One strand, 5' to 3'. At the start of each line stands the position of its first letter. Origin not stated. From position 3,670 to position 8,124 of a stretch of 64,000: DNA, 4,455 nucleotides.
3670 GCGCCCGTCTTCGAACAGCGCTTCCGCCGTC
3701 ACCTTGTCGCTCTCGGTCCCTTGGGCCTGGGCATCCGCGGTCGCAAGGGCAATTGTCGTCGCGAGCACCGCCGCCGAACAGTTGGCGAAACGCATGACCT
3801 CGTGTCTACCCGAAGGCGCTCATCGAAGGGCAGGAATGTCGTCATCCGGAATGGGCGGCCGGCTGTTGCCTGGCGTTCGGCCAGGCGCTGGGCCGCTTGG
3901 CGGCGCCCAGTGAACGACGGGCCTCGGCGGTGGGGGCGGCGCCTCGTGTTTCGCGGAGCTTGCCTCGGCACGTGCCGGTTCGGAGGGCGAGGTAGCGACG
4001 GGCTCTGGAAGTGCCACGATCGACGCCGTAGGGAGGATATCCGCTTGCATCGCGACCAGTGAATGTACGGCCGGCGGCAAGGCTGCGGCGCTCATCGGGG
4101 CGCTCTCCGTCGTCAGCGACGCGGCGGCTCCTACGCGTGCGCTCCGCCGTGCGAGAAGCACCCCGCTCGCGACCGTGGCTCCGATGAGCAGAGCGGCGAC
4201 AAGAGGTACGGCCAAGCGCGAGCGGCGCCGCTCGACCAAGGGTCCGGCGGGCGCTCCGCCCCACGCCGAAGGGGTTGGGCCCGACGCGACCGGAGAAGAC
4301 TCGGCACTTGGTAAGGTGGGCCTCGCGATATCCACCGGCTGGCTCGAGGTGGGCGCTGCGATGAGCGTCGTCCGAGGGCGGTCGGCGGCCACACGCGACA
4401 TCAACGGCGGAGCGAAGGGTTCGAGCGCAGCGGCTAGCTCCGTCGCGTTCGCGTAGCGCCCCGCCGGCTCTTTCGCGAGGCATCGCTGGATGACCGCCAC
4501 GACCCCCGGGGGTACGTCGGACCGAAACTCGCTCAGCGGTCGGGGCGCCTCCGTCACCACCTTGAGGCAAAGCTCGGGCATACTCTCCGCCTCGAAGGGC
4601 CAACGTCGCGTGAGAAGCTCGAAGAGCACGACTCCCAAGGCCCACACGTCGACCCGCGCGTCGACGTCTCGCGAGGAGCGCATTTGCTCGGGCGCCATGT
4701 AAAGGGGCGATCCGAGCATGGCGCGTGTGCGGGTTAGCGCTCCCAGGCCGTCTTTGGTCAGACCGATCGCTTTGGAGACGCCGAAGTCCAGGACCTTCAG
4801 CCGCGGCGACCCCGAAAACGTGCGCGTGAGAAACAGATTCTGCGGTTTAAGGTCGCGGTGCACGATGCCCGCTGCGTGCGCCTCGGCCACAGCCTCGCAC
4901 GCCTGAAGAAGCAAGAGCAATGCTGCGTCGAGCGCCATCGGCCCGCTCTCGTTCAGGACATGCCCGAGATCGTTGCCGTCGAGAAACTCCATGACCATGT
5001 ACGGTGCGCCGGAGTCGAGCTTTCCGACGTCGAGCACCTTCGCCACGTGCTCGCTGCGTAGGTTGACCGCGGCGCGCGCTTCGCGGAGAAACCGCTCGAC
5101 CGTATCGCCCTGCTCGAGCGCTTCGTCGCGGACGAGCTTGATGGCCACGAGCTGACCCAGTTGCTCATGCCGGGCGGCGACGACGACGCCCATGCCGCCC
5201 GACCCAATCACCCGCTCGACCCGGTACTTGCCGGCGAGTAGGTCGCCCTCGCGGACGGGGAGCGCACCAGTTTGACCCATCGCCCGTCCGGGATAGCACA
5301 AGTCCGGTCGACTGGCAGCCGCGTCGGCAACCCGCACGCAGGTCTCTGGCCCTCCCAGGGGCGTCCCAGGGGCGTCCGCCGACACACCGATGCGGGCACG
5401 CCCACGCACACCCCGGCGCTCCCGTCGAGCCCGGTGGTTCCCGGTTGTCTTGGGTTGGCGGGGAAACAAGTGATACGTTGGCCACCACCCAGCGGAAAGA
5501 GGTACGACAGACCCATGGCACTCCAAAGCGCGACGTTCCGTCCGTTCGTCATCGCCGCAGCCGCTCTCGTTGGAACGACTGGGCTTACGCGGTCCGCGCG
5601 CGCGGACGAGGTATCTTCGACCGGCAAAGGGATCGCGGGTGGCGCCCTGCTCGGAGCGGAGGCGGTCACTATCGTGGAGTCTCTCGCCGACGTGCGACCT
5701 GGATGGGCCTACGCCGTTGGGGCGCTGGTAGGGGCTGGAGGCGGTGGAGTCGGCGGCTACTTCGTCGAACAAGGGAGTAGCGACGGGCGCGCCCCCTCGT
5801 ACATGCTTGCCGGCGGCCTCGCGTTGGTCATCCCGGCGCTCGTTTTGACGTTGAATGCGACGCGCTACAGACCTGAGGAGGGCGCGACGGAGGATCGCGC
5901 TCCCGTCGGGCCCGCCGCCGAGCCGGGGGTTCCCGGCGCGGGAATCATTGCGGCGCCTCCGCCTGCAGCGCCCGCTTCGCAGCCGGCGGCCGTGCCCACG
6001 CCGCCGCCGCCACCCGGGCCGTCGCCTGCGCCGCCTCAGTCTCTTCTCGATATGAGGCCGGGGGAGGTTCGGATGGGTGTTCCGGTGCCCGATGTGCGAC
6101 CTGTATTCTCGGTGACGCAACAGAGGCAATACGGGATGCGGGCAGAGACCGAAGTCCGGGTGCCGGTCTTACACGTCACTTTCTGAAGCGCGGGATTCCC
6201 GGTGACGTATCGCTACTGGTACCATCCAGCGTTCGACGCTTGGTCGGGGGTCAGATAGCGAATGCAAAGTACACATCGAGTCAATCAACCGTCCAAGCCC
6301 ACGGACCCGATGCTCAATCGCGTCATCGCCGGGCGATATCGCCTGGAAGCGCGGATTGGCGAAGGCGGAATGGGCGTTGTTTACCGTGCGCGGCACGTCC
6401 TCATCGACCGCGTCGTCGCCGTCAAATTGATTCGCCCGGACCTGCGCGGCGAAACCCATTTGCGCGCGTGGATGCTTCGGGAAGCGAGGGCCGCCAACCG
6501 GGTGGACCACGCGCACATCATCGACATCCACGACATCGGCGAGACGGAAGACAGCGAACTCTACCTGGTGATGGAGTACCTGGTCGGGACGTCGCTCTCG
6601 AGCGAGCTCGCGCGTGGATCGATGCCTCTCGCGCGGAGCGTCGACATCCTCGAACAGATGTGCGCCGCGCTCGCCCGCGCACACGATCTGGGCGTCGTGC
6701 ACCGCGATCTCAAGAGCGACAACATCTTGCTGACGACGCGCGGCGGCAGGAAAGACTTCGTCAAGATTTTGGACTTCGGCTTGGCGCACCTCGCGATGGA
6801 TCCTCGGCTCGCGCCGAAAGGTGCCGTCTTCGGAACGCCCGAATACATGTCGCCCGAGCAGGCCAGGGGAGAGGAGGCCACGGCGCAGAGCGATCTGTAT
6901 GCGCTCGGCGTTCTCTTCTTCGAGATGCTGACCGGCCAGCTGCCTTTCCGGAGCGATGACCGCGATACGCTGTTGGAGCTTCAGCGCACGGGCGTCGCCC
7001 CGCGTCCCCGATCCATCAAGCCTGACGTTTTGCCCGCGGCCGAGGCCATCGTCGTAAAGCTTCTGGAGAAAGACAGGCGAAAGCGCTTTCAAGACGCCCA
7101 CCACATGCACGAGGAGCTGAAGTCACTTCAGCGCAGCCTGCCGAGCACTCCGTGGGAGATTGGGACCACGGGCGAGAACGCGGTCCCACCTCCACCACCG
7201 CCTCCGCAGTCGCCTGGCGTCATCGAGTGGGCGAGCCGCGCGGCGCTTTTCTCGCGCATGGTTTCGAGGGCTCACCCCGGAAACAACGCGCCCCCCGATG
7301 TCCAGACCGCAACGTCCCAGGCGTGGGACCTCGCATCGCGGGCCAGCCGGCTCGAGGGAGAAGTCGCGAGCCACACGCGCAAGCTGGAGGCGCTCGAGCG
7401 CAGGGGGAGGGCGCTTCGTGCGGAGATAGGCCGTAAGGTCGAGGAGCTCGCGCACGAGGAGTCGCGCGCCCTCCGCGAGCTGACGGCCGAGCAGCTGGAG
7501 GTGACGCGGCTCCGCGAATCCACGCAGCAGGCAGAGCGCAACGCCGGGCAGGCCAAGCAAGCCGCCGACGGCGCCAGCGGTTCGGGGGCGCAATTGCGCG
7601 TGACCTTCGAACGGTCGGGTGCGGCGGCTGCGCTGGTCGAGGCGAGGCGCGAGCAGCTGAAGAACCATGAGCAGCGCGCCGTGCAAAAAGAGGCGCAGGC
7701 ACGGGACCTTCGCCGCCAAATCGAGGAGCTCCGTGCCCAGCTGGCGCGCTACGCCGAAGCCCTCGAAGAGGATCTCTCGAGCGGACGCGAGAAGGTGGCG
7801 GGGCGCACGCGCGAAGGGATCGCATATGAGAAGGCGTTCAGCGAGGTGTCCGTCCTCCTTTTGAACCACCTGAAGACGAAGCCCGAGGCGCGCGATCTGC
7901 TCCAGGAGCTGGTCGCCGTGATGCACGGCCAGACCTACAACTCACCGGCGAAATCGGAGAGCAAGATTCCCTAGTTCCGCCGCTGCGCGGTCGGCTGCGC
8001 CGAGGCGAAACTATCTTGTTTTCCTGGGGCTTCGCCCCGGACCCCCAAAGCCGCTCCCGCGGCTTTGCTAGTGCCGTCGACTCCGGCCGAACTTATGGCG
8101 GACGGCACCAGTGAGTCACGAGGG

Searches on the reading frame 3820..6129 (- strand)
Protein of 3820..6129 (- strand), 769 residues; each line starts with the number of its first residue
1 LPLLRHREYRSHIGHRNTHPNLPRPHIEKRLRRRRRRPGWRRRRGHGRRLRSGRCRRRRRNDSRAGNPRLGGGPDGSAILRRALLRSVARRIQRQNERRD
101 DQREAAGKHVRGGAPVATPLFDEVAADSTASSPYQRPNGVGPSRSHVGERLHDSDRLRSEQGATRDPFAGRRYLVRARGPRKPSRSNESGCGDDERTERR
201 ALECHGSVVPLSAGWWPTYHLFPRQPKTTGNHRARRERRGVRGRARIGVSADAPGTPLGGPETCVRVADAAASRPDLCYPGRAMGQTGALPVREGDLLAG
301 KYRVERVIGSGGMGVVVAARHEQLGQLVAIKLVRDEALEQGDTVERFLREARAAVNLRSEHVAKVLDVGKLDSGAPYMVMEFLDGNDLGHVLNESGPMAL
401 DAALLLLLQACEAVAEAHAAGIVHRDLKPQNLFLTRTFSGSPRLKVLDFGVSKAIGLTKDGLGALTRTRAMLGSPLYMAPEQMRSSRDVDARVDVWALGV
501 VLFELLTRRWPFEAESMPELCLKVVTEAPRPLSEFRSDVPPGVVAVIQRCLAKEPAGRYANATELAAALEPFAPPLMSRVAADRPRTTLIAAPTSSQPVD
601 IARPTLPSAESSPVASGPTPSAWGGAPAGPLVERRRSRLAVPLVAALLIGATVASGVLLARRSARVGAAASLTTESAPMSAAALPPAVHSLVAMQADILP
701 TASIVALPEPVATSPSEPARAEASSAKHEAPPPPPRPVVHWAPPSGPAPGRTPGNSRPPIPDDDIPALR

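Call 29: search_protein_families(library=pfam, proteins=[window:3820-6129:-], max_evalue=0.00001)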
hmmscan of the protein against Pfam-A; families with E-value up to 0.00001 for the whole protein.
window:3820-6129:- (769 aa): 3 families
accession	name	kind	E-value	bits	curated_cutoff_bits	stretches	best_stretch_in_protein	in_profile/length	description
PF00069.31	Pkinase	-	7.3e-46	157.1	31.7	1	302-560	1-253/263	Protein kinase domain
PF07714.23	PK_Tyr_Ser-Thr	-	3.4e-29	102.4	23.1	1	304-558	3-248/258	Protein tyrosine and serine/threonine kinase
PF01636.29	APH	-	6.9e-06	26.4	23.2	0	342-396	32-86/239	Phosphotransferase enzyme family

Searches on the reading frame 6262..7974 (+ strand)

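Call 29: search_protein_families(library=pfam, proteins=[window:6262-7974:+], max_evalue=0.00001)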
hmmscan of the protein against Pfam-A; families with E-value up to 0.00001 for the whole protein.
window:6262-7974:+ (570 aa): 2 families
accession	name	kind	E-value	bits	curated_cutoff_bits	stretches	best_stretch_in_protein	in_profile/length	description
PF00069.31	Pkinase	-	3.4e-49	168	31.7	1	26-281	1-257/263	Protein kinase domain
PF07714.23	PK_Tyr_Ser-Thr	-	2.7e-31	109.3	23.1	1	28-256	3-233/258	Protein tyrosine and serine/threonine kinase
